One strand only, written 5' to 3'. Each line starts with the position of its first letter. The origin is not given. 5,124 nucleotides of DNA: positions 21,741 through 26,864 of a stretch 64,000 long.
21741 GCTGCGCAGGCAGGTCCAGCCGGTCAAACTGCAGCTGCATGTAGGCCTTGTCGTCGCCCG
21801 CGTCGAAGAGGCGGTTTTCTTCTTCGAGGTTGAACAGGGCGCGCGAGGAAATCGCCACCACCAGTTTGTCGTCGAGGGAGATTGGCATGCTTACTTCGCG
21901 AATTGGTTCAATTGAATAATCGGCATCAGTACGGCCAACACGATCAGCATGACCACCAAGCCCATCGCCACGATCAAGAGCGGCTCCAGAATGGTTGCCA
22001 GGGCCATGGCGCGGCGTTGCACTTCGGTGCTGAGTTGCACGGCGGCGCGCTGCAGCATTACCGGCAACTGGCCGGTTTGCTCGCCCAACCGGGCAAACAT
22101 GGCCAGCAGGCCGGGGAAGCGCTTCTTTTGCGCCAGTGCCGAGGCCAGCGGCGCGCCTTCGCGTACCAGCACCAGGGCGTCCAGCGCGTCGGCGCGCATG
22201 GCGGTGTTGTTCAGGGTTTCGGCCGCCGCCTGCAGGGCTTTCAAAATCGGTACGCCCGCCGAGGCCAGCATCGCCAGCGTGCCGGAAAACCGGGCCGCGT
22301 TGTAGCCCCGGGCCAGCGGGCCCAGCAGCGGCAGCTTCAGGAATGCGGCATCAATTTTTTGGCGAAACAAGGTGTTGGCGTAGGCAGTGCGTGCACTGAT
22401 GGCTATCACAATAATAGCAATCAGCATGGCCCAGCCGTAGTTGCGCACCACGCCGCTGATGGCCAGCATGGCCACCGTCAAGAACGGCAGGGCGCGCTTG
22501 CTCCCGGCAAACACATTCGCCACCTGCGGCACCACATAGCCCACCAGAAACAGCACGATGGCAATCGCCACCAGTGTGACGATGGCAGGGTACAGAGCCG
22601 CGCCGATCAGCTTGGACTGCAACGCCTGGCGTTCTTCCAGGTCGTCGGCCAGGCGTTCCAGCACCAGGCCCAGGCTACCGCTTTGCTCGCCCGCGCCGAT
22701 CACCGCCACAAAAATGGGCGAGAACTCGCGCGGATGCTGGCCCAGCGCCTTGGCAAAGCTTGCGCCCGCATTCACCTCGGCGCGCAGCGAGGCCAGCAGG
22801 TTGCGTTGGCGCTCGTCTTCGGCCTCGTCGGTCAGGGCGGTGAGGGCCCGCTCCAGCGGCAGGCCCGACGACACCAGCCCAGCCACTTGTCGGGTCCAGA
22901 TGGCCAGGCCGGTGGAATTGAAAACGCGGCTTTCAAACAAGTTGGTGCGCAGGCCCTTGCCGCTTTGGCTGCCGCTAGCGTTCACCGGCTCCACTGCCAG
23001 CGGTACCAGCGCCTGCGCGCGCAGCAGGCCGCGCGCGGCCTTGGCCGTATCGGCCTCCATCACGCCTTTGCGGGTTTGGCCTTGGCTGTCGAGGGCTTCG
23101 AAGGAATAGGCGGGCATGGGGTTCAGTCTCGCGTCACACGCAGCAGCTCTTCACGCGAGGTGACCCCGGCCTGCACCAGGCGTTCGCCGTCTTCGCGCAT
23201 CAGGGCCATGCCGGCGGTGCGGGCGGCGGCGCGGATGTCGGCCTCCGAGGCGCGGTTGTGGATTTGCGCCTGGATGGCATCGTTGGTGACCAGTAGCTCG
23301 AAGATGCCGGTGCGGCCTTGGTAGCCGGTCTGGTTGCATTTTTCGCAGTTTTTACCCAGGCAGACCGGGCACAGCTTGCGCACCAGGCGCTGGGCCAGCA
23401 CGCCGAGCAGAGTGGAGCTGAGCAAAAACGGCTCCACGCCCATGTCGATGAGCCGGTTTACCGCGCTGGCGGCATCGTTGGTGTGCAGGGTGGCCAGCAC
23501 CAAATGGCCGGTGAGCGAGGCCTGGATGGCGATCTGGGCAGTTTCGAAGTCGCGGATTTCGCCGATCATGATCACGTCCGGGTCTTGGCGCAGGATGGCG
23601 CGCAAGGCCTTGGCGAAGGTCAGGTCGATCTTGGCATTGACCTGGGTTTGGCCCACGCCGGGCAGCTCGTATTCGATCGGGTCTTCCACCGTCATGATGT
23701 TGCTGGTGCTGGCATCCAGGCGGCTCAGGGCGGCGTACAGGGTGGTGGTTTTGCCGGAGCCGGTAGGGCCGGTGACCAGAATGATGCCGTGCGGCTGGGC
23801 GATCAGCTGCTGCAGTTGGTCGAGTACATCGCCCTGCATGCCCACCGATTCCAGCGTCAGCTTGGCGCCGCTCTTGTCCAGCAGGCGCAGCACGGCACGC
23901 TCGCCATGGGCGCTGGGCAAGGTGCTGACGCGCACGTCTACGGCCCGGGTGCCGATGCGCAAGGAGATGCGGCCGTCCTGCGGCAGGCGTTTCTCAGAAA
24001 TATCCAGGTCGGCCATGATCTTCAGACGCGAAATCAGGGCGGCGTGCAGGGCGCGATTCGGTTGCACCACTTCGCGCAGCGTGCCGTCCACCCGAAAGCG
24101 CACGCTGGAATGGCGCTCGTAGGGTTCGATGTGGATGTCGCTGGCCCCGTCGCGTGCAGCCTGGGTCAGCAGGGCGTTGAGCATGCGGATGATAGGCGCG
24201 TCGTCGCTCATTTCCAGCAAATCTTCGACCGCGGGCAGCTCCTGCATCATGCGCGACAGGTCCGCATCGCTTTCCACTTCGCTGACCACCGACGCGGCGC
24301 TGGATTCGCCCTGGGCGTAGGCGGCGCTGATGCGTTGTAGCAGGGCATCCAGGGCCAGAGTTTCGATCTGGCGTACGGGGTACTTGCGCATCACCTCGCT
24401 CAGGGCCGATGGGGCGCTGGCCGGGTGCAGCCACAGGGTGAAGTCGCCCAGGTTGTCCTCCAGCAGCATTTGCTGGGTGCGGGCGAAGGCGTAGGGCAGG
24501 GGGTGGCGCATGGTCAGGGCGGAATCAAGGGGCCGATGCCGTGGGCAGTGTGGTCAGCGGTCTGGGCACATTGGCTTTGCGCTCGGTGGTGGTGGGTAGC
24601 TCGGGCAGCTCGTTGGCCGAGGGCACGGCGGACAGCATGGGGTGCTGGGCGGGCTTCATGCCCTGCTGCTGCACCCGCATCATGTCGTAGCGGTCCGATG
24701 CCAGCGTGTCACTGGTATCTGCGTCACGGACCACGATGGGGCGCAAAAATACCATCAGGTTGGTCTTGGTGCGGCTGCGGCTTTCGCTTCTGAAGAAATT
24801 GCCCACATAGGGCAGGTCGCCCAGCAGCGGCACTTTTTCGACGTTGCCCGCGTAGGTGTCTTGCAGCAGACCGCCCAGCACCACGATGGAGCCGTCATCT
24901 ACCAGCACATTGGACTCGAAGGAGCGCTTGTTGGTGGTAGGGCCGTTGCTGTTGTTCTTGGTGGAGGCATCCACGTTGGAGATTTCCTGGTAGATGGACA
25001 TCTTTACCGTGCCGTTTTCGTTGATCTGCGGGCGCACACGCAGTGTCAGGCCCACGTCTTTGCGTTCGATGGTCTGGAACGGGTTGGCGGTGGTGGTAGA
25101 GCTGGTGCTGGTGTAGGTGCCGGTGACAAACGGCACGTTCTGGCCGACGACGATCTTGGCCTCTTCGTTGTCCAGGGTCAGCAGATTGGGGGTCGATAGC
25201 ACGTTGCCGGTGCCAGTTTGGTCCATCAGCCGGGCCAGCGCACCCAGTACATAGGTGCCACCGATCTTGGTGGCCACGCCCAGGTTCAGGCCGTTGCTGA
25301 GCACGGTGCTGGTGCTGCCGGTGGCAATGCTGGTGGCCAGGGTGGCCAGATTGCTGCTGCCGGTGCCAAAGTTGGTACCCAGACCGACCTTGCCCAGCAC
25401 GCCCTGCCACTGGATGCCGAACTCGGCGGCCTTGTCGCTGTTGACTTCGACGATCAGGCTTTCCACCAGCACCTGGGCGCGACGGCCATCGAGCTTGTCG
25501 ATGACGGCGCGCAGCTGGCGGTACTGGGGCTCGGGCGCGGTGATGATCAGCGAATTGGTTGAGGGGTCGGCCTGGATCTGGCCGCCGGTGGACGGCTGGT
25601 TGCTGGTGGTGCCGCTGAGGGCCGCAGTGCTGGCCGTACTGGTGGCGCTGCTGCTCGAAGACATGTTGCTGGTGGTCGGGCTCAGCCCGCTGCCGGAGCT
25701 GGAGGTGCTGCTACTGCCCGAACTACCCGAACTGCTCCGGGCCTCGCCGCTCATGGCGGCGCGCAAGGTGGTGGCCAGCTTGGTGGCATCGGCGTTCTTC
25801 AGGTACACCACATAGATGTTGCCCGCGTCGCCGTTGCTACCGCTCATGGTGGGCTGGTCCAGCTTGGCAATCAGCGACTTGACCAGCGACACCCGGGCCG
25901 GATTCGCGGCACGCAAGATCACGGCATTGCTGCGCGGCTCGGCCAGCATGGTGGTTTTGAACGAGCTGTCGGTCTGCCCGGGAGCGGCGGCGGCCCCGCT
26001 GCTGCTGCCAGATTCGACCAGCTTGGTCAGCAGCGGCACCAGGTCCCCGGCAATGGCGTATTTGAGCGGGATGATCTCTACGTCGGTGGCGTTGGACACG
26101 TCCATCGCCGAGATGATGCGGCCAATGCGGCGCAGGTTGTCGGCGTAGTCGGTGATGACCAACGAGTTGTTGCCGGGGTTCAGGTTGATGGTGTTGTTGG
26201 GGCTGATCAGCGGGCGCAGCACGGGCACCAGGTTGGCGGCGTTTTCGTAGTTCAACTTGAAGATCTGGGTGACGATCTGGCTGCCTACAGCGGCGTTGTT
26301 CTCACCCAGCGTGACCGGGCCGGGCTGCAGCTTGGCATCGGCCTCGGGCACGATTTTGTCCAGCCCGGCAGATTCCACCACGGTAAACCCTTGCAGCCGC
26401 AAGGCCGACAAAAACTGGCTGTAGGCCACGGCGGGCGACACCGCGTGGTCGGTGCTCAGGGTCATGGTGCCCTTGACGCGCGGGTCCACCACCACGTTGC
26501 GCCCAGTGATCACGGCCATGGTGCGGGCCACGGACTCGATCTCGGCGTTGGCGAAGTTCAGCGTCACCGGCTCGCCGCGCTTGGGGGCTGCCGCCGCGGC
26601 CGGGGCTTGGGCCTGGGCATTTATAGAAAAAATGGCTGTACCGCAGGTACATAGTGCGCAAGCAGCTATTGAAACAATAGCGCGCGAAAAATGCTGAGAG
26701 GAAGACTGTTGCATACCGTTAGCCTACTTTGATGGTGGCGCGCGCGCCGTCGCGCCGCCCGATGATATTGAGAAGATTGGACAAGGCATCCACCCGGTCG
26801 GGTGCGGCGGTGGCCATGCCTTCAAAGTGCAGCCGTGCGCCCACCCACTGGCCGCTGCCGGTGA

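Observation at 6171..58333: Dispersed ~65-bp AT-rich imperfect-palindrome repeat family, about one copy per 5 kb, half of them inside genes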

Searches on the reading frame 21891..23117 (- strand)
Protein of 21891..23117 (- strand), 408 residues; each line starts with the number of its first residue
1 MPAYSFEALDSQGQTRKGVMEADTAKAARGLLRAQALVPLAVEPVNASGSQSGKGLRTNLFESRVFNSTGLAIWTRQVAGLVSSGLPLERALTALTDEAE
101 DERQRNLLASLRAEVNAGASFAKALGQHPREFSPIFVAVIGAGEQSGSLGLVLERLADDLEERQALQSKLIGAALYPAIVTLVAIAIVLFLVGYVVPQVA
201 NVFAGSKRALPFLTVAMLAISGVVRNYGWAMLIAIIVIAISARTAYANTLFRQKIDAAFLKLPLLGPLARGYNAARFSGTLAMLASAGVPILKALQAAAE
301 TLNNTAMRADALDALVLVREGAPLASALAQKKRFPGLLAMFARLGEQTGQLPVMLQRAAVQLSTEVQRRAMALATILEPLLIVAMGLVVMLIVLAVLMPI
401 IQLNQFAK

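Call 11: search_protein_families(library=pfam, proteins=[window:21891-23117:-])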
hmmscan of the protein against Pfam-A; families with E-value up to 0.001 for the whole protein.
window:21891-23117:- (408 aa): 1 family
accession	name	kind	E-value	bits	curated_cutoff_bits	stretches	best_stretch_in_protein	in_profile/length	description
PF00482.28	T2SSF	-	1.1e-55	187.4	25.2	2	74-197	1-125/125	Type II secretion system (T2SS), protein F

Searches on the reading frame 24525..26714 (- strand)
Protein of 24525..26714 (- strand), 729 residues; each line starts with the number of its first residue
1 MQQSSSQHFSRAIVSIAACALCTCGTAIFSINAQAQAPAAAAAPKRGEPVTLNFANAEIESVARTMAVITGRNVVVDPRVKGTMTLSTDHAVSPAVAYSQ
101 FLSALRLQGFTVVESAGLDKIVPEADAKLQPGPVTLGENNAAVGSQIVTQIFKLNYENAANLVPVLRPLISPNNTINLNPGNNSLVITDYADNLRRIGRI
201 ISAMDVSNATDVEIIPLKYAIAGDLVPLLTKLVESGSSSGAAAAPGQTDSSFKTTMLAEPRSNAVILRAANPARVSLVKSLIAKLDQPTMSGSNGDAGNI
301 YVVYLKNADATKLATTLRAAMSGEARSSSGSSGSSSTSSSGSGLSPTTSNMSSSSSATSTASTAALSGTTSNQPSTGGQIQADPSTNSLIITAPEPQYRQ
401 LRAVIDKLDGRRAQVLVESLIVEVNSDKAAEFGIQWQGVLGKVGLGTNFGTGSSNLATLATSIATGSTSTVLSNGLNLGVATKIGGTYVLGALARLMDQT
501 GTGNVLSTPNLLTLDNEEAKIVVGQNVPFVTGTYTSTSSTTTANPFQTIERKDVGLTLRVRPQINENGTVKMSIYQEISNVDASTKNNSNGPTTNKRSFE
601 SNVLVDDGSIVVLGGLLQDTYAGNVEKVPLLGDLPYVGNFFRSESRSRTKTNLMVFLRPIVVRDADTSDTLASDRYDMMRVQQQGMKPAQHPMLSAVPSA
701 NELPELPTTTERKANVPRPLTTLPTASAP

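Call 11: search_protein_families(library=pfam, proteins=[window:24525-26714:-])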
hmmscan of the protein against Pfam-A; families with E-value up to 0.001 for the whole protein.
window:24525-26714:- (729 aa): 3 families
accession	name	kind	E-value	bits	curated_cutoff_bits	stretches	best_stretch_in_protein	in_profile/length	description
PF00263.26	Secretin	-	2.2e-51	174.2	27.5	1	497-663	2-169/169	Bacterial type II and III secretion system protein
PF03958.22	Secretin_N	-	1.4e-44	150.6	28.2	3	302-414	3-69/69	Bacterial type II/III secretion system short domain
PF21305.2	type_II_gspD_N0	-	8.9e-24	83.6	27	1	52-121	1-71/71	GspD-like, N0 domain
